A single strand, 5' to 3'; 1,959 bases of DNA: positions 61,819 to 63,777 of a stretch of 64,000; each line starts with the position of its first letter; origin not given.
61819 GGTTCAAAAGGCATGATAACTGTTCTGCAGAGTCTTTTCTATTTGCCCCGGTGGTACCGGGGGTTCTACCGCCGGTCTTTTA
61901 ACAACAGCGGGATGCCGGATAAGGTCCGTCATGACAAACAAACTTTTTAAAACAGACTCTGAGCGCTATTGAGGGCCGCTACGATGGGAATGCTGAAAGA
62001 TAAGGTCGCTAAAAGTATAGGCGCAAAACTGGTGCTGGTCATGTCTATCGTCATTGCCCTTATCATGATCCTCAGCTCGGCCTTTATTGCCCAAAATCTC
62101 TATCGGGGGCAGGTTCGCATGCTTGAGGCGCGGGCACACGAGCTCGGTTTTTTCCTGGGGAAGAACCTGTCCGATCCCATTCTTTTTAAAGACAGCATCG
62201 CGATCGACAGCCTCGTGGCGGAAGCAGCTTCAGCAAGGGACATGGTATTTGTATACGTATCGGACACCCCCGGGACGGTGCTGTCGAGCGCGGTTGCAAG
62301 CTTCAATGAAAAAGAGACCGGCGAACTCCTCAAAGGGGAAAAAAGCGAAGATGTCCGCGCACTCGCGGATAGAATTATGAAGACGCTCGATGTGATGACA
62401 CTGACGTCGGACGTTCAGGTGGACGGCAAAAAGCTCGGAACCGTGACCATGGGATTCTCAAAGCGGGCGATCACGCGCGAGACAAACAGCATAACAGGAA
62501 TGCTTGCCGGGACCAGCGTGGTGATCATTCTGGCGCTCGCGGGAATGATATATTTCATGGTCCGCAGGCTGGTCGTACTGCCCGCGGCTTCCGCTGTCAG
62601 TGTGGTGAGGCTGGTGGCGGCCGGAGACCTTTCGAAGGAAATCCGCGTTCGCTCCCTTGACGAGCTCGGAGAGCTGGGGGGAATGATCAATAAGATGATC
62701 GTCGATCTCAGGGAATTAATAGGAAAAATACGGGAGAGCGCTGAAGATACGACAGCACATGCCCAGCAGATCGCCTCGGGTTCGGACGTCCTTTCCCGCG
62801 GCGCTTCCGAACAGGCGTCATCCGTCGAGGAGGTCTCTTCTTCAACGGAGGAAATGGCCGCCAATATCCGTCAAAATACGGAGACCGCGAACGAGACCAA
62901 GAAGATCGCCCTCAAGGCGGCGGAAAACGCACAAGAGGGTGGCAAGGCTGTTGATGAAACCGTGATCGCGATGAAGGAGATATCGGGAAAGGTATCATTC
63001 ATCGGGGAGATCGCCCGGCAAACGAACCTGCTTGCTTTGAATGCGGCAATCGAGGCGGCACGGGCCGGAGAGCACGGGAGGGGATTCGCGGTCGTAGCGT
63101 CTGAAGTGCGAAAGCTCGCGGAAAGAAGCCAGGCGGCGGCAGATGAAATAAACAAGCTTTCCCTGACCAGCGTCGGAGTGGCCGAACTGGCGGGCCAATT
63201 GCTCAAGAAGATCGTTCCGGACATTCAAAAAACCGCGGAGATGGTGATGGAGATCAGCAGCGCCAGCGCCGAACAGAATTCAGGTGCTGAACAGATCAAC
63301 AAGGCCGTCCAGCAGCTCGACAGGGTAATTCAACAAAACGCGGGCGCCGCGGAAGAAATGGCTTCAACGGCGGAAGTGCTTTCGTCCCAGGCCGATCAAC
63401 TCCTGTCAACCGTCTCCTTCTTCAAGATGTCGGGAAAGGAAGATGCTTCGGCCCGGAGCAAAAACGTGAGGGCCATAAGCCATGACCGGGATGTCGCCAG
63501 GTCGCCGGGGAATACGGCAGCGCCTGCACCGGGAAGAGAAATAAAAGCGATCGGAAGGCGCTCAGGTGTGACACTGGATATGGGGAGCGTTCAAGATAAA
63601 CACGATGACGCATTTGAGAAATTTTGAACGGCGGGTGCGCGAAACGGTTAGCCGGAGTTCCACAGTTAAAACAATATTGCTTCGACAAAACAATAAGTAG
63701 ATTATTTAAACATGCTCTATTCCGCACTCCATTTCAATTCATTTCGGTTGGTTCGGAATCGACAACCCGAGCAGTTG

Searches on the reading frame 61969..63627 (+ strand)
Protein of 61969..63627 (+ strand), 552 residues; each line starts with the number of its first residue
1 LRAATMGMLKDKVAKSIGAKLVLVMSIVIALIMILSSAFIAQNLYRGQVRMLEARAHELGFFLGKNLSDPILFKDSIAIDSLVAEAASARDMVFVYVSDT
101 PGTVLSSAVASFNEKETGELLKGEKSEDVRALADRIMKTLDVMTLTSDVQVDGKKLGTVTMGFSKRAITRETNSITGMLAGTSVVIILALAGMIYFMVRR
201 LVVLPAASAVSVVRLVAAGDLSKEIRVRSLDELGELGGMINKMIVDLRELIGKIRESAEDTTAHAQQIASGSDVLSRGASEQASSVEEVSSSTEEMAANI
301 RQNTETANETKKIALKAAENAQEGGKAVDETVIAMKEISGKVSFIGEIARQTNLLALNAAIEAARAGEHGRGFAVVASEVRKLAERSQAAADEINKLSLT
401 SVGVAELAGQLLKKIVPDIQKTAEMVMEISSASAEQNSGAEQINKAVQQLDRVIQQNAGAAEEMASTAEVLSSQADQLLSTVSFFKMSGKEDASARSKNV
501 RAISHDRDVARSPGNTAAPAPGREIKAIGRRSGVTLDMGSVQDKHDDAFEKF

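Call 3: search_protein_families(library=pfam, proteins=[window:61969-63627:+], max_evalue=0.01)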
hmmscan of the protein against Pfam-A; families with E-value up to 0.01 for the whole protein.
window:61969-63627:+ (552 aa): 2 families
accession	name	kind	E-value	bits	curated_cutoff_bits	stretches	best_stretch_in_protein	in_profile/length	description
PF00015.26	MCPsignal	-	2.2e-37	129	34.6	1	313-453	3-171/172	Methyl-accepting chemotaxis protein (MCP) signalling domain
PF00672.30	HAMP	-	9.5e-05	23.1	25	1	198-248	2-52/53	HAMP domain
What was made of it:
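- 61969..63627 (+): Methyl-accepting chemotaxis protein: TM, periplasmic sensor of about 150 aa, TM, HAMP and MCP signalling domain. It is a conserved fifth gene of the cluster. The true start is possibly the ATG at 61984. Pfam MCPsignal E 2e-37 plus HAMP (call 3).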

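Call 77: search_protein_families(library=pfam, proteins=[window:61984-63627:+], max_evalue=10)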
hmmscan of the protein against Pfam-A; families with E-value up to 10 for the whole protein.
window:61984-63627:+ (547 aa): 12 families
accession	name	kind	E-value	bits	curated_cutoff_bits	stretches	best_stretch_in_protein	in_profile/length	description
PF00015.26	MCPsignal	-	2e-37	129.1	34.6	2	308-448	3-171/172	Methyl-accepting chemotaxis protein (MCP) signalling domain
PF00672.30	HAMP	-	9.4e-05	23.1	25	1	193-243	2-52/53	HAMP domain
PF04108.17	ATG17_like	-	0.018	15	43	2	236-336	165-276/355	Autophagy protein ATG17-like domain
PF17203.10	sCache_3_2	-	0.025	15.1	28.4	1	60-169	23-137/140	Single cache domain 3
PF10593.14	Z1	-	0.63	10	25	1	411-460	19-70/228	Z1 domain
PF17261.7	DUF5327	-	0.69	11.1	27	1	234-307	8-81/95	Family of unknown function (DUF5327)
PF07926.17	TPR_MLP1_2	-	1.1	9.7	36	1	372-473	7-108/129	TPR/MLP1/MLP2-like protein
PF20663.3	COG4_N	-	1.3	9.5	27.3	1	407-450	4-47/107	Conserved oligomeric Golgi complex subunit 4, N-terminal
PF17770.6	RNase_J_C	-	1.7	10.1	23.8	1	259-312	23-75/102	Ribonuclease J C-terminal domain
PF08702.15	Fib_alpha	-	2.9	8.5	29.9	0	235-303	33-101/143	Fibrinogen alpha/beta chain family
PF10186.14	ATG14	-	3.2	7.2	33.2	1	376-455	97-177/347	Vacuolar sorting 38 and autophagy-related subunit 14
PF09969.14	DUF2203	-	8.1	7.6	24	0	236-297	9-71/122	Uncharacterized conserved protein (DUF2203)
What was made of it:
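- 61969..63627 (+): There is only a faint sCache_3_2 hint for the sensor (E 0.025, call 77).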
